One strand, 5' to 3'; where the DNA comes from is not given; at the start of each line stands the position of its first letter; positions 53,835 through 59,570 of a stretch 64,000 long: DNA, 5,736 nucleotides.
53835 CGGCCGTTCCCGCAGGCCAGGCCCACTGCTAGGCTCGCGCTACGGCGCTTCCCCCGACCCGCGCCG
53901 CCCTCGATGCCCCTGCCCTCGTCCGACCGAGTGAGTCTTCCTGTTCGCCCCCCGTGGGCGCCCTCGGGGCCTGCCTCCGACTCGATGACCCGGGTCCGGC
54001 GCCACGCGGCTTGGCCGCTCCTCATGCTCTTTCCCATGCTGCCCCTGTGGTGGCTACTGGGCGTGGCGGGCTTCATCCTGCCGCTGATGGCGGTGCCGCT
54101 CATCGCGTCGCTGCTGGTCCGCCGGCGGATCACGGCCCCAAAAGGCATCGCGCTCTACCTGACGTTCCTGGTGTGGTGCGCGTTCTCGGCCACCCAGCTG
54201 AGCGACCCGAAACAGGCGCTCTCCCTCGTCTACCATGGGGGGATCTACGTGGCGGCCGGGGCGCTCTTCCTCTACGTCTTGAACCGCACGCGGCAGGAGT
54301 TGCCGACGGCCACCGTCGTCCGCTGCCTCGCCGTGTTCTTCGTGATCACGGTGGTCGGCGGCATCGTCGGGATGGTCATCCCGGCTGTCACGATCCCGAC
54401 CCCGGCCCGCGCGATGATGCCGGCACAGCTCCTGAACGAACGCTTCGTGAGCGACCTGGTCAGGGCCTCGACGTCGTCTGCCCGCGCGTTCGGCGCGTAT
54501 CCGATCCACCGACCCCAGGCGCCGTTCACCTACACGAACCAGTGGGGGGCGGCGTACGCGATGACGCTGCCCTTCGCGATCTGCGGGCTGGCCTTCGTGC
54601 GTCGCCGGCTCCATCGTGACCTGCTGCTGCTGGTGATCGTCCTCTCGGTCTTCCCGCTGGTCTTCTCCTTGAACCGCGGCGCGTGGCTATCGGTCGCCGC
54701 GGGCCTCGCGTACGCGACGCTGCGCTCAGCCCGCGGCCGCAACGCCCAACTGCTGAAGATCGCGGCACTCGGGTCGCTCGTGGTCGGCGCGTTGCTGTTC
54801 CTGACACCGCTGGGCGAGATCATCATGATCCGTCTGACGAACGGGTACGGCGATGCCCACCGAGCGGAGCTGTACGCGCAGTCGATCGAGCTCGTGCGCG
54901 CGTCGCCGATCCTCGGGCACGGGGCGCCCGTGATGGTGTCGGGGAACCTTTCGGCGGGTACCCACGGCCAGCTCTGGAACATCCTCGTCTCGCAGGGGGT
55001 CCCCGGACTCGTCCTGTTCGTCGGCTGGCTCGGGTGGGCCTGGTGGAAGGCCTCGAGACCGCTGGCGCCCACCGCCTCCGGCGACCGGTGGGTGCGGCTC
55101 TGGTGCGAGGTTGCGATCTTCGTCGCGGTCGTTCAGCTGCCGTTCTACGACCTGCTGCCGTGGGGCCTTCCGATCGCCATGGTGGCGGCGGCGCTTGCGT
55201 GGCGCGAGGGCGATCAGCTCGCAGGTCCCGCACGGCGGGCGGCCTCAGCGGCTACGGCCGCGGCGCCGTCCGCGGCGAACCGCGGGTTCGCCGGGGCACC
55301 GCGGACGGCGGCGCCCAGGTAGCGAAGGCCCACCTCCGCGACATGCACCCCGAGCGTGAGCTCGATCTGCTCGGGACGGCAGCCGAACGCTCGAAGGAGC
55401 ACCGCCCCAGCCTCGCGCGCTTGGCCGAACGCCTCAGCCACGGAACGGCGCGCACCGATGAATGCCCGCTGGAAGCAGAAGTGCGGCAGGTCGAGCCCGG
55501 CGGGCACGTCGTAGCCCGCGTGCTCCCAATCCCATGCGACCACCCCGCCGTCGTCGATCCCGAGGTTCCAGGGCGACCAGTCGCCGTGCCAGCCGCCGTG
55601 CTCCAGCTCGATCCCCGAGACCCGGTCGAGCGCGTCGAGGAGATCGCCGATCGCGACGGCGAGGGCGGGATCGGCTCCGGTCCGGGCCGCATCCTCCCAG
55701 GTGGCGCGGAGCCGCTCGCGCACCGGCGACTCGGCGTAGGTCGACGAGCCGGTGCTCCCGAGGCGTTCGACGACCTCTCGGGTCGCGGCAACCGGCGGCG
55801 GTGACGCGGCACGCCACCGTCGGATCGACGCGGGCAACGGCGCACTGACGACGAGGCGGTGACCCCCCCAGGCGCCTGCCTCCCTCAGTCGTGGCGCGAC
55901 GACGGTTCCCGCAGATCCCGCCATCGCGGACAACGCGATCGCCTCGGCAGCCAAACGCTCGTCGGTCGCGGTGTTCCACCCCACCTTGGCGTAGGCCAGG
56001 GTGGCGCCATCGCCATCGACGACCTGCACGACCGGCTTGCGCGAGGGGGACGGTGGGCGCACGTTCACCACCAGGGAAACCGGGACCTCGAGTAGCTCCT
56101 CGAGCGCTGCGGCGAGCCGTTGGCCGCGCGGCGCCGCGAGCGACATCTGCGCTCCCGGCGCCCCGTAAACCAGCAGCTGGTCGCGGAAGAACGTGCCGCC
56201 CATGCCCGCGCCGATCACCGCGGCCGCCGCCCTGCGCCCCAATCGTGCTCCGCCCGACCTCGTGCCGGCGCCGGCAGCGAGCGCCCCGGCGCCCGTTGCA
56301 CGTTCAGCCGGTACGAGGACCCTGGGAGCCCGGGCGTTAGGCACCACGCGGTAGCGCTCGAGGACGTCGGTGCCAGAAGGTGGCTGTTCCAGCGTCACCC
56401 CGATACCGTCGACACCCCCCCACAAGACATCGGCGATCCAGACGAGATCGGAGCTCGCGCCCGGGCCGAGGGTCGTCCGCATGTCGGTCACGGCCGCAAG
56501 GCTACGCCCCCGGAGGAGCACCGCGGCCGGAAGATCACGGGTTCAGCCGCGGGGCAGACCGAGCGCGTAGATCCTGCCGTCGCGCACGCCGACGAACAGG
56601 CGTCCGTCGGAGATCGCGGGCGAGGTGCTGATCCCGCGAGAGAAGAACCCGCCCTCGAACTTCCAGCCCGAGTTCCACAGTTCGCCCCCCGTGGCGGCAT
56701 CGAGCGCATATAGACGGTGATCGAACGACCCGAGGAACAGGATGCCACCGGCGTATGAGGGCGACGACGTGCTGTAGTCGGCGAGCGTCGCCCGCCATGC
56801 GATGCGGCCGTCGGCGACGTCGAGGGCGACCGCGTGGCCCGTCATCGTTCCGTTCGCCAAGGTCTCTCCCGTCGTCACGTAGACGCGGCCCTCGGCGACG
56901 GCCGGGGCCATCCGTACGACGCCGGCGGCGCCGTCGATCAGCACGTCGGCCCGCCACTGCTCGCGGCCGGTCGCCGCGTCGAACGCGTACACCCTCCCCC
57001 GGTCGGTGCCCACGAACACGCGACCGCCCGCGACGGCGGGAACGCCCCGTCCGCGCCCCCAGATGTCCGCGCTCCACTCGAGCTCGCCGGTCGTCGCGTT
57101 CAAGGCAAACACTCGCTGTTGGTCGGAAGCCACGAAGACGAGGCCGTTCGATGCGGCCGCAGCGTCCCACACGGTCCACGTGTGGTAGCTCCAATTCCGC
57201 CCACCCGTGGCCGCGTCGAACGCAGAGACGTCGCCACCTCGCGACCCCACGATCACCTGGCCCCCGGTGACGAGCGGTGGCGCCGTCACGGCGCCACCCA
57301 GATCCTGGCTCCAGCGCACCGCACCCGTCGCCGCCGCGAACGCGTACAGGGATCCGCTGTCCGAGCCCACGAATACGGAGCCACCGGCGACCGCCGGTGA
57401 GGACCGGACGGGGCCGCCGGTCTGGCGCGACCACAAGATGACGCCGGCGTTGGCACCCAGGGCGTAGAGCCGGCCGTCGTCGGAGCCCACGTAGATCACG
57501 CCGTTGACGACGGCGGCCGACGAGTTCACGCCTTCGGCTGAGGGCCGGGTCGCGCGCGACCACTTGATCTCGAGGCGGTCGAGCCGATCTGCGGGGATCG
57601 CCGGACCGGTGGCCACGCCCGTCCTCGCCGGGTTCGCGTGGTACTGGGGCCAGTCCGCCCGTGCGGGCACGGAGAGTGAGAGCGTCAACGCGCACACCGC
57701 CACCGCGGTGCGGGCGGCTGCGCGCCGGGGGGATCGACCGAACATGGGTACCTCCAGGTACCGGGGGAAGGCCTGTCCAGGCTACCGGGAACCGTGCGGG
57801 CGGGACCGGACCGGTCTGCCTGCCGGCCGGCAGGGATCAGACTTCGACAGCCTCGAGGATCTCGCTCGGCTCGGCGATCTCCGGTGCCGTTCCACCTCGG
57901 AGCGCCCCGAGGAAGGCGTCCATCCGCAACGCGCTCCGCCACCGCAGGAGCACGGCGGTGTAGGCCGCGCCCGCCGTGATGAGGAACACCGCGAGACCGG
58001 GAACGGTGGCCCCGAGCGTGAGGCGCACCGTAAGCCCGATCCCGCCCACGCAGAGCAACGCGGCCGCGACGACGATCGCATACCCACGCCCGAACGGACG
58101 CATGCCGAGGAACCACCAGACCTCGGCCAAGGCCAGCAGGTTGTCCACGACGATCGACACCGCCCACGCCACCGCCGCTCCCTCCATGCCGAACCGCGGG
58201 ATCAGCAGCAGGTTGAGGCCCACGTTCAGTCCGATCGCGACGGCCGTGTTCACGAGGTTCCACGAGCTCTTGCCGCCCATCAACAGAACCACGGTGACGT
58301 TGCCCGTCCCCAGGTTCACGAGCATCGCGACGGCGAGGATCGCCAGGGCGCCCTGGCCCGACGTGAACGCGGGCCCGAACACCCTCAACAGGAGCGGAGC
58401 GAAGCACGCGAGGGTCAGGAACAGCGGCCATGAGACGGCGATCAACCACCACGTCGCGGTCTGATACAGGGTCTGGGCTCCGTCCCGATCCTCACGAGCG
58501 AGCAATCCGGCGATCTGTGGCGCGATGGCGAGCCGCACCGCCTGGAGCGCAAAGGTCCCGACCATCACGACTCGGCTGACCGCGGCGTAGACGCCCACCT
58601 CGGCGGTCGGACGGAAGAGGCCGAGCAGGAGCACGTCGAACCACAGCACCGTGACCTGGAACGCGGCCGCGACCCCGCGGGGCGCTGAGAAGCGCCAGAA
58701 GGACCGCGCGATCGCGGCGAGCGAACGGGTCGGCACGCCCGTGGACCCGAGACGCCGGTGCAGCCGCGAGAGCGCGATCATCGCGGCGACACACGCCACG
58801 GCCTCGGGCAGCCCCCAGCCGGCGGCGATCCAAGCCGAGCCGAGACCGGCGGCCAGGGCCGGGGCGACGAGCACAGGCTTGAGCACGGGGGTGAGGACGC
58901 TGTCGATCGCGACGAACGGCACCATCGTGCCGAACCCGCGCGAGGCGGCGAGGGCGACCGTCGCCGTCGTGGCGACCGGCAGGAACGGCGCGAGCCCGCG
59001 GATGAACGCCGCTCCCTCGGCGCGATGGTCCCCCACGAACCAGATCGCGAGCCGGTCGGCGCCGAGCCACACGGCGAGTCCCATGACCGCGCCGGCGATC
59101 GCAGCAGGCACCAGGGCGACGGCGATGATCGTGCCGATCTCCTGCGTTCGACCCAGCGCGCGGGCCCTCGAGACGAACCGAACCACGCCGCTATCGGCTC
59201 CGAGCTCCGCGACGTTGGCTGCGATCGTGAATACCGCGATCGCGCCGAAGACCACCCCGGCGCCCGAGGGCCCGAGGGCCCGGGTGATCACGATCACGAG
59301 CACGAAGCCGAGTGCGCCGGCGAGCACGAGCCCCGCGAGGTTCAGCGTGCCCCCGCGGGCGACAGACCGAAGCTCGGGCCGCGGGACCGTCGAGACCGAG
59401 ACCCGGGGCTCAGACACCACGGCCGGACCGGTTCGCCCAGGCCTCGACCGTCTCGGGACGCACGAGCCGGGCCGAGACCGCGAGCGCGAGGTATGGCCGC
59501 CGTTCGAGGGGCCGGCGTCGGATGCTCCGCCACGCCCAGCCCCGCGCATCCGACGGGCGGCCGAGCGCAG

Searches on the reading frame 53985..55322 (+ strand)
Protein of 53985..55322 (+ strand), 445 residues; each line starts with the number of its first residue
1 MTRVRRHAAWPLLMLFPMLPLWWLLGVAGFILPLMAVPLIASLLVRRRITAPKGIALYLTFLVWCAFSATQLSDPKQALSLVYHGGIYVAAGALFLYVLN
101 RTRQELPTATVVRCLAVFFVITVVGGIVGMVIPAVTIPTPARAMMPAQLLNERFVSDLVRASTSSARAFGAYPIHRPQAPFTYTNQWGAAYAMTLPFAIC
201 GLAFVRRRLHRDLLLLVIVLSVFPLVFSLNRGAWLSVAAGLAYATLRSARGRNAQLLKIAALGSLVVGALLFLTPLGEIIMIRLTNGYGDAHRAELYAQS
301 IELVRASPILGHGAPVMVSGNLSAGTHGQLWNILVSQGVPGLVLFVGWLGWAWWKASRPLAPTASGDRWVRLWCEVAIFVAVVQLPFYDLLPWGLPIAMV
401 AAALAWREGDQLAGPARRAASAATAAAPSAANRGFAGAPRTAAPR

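Call 81: search_protein_families(library=pfam, proteins=[window:53985-55322:+], max_evalue=0.00001)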
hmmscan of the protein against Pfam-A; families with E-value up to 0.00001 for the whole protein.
window:53985-55322:+ (445 aa): 1 family
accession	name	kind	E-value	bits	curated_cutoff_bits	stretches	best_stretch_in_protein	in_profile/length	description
PF04932.20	Wzy_C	-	1.1e-10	42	31.7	1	217-346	2-149/149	O-Antigen ligase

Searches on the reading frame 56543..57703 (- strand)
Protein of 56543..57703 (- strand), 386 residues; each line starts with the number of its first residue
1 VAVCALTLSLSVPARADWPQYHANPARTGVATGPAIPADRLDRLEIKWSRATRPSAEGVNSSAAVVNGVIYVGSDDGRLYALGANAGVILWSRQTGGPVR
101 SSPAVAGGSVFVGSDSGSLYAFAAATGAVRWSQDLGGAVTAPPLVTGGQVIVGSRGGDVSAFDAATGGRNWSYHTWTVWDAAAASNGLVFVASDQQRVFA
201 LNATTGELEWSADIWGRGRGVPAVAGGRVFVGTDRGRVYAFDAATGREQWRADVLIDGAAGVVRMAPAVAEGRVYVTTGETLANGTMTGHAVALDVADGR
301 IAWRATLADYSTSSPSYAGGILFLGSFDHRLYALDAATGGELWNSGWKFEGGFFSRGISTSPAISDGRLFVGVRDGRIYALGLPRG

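Call 81: search_protein_families(library=pfam, proteins=[window:56543-57703:-], max_evalue=0.00001)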
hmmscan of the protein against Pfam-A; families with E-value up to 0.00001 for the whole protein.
window:56543-57703:- (386 aa): 3 families
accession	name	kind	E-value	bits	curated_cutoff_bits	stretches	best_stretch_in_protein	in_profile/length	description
PF13360.13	PQQ_2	-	1.3e-61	208.7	27.6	4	181-308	29-147/233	Outer membrane protein assembly factor BamB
PF13570.13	Beta-prop_ACSF4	-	1.2e-44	153.5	133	3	58-174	50-172/329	Beta-alanine-activating enzyme, beta-propeller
PF01011.28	PQQ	-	2.8e-28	99.4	26.7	1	221-300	52-135/595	Glucose/ethanol/alcohol dehydrogenase, beta-propeller domain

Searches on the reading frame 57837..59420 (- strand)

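Call 81: search_protein_families(library=pfam, proteins=[window:57837-59420:-], max_evalue=0.00001)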
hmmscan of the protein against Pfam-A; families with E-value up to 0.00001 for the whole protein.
window:57837-59420:- (527 aa): 2 families
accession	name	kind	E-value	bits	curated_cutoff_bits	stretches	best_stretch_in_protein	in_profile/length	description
PF01943.22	Polysacc_synt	-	1.1e-12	48.5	28.2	1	22-290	3-256/274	Polysaccharide biosynthesis protein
PF01554.23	MatE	-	9.6e-09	35.6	24.9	1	249-404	3-160/161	MatE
